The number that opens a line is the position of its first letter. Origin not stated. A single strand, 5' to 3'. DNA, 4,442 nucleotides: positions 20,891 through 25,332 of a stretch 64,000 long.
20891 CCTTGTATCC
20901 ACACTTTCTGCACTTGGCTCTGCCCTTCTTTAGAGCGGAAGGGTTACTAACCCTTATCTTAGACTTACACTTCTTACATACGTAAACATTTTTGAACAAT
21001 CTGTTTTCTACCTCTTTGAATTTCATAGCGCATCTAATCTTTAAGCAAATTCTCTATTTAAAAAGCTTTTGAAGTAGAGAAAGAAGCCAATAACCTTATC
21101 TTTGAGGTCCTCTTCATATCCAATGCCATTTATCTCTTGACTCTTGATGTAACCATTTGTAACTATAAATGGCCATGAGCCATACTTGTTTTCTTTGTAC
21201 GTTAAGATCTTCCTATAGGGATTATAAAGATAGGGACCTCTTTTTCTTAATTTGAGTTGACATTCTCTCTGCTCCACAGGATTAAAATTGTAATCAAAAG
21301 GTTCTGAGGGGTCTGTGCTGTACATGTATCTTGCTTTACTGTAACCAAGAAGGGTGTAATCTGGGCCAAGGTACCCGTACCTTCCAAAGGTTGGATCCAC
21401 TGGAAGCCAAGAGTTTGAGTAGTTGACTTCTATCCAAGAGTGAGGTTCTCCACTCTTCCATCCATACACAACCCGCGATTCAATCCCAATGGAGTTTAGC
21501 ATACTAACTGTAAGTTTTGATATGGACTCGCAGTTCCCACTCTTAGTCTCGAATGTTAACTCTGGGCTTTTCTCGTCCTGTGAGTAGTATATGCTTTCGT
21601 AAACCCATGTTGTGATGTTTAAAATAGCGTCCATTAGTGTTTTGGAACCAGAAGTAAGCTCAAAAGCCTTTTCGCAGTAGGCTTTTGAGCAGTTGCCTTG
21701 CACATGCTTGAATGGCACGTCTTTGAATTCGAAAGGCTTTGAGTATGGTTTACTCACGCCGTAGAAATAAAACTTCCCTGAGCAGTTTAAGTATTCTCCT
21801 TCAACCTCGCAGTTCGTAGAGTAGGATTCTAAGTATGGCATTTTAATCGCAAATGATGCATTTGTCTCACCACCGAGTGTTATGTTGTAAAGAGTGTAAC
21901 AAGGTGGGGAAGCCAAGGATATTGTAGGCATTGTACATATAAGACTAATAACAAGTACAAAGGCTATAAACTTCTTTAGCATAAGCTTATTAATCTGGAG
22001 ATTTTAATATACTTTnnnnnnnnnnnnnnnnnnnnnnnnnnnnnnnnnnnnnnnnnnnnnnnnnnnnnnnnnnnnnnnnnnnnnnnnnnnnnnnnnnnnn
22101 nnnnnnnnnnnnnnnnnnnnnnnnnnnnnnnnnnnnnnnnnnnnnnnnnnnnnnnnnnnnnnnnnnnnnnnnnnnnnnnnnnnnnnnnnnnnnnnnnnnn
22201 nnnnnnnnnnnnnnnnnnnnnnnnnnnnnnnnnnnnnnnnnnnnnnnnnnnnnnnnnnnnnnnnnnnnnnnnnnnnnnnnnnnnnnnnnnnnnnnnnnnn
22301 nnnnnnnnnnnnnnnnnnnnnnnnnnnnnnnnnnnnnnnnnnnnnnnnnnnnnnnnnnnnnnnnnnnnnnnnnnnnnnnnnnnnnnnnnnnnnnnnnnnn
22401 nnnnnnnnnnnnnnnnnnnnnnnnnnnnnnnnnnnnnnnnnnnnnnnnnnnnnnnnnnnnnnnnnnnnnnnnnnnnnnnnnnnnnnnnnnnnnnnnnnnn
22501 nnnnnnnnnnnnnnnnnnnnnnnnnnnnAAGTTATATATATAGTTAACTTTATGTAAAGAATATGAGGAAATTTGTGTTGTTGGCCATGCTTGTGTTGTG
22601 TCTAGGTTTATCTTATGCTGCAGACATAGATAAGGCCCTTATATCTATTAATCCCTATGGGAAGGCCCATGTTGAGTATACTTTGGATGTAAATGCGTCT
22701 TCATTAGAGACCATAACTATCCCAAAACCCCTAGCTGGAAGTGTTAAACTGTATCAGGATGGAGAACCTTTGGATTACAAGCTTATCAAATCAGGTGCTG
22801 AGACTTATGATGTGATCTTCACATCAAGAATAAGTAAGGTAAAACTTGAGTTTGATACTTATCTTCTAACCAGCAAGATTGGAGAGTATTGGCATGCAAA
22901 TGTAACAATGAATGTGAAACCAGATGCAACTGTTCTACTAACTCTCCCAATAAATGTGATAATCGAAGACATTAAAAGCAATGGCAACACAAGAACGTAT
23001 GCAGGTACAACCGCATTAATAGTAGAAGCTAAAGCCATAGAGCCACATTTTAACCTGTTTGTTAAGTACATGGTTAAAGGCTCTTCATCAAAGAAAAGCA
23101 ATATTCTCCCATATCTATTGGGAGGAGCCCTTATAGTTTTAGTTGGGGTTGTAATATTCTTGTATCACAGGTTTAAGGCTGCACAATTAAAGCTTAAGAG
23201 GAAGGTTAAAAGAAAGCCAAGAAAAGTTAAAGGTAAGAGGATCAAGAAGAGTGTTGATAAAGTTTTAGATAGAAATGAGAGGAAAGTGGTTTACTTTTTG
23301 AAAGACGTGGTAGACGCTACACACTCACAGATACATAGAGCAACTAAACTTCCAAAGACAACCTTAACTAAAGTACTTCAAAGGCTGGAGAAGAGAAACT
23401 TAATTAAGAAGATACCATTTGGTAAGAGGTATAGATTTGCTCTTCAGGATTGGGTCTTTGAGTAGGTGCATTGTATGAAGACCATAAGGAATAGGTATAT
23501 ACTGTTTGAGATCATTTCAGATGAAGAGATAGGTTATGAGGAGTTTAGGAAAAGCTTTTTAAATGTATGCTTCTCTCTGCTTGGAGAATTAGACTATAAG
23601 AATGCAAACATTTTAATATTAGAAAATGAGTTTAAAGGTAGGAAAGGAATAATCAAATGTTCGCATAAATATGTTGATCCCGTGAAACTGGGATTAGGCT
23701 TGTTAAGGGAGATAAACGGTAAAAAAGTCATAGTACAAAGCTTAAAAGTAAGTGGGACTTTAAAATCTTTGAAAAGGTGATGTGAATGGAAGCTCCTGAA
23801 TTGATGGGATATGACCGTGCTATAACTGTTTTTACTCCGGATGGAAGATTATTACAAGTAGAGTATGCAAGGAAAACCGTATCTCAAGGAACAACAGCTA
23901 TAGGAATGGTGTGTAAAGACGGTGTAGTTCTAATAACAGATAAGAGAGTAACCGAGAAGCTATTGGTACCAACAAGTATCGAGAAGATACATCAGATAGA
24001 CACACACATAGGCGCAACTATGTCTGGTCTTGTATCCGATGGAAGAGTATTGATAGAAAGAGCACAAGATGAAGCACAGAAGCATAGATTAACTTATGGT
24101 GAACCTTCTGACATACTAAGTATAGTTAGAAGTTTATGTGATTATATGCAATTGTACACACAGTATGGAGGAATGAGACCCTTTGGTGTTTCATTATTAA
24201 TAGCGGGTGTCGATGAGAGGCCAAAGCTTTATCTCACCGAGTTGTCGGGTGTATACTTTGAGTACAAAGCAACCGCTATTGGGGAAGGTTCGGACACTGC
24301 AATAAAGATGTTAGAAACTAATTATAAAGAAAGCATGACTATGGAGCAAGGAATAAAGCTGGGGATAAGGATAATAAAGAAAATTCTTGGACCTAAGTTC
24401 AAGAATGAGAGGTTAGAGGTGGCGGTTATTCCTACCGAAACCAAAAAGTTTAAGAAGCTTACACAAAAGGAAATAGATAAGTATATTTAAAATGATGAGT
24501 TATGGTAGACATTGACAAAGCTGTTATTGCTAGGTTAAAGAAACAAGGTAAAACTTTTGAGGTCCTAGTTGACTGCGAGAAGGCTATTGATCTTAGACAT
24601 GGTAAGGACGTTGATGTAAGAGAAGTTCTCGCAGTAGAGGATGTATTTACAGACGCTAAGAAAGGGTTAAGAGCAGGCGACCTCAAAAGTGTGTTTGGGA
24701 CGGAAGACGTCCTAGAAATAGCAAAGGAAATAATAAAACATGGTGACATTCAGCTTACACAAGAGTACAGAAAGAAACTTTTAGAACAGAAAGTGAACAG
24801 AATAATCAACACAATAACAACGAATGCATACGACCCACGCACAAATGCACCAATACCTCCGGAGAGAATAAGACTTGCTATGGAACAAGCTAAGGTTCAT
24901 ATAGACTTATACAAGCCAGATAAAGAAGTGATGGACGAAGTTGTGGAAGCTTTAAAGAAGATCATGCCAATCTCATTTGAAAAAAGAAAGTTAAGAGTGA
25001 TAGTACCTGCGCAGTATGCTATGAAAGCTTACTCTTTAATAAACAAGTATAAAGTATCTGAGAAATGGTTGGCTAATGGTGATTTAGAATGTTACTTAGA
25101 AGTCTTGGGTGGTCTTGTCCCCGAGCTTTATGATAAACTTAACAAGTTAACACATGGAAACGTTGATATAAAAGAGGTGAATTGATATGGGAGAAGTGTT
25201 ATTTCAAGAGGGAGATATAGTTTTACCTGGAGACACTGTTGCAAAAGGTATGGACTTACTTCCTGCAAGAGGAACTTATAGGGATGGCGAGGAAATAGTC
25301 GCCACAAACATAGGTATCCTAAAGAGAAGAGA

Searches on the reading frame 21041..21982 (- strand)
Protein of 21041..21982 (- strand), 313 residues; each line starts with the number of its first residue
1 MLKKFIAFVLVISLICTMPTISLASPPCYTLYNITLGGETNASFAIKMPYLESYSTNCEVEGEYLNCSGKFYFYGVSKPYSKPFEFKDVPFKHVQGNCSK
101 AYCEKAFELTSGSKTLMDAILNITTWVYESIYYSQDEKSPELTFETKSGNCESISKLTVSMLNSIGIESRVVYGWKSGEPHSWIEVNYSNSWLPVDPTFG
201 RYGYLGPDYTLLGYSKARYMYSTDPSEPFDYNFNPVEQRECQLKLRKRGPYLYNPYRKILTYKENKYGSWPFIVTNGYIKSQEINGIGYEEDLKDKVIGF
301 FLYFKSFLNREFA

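Call 28: search_protein_families(library=ncbifam, proteins=[window:21041-21982:-], max_evalue=0.00001)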
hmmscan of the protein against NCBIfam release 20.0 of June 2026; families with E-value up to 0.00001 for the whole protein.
window:21041-21982:- (313 aa): 0 families

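Call 59: search_protein_families(library=pfam, proteins=[window:21041-21982:-], max_evalue=0.0001)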
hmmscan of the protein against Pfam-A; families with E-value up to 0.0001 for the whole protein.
window:21041-21982:- (313 aa): 1 family
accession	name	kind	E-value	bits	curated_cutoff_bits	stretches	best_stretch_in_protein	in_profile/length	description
PF01841.26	Transglut_core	-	4.1e-18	66.1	23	1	106-197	4-108/108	Transglutaminase-like superfamily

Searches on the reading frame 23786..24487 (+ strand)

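Call 59: search_protein_families(library=pfam, proteins=[window:23786-24487:+], max_evalue=0.0001)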
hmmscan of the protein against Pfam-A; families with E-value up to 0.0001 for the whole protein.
window:23786-24487:+ (234 aa): 2 families
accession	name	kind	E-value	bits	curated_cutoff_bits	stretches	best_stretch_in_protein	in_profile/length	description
PF00227.31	Proteasome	-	4.7e-62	209.4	22.4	1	32-215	1-189/189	Proteasome subunit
PF10584.14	Proteasome_A_N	-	2.1e-12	46.9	27.7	1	9-30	1-22/23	Proteasome subunit A N-terminal signature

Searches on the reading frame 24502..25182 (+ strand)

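Call 59: search_protein_families(library=pfam, proteins=[window:24502-25182:+], max_evalue=0.0001)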
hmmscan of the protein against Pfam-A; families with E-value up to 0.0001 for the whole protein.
window:24502-25182:+ (227 aa): 3 families
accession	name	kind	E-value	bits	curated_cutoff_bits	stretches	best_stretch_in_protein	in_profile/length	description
PF01172.24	SBDS_N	-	3.2e-24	85.1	24.6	1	7-91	2-88/88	Shwachman-Bodian-Diamond syndrome (SBDS) N-terminal domain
PF09377.16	SBDS_domain_II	-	6.6e-17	61.6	27.2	1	99-160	1-62/62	SBDS protein, domain II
PF20268.4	SBDS_C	-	8e-11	42.1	27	1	163-226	2-69/71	SBDS protein, C-terminal domain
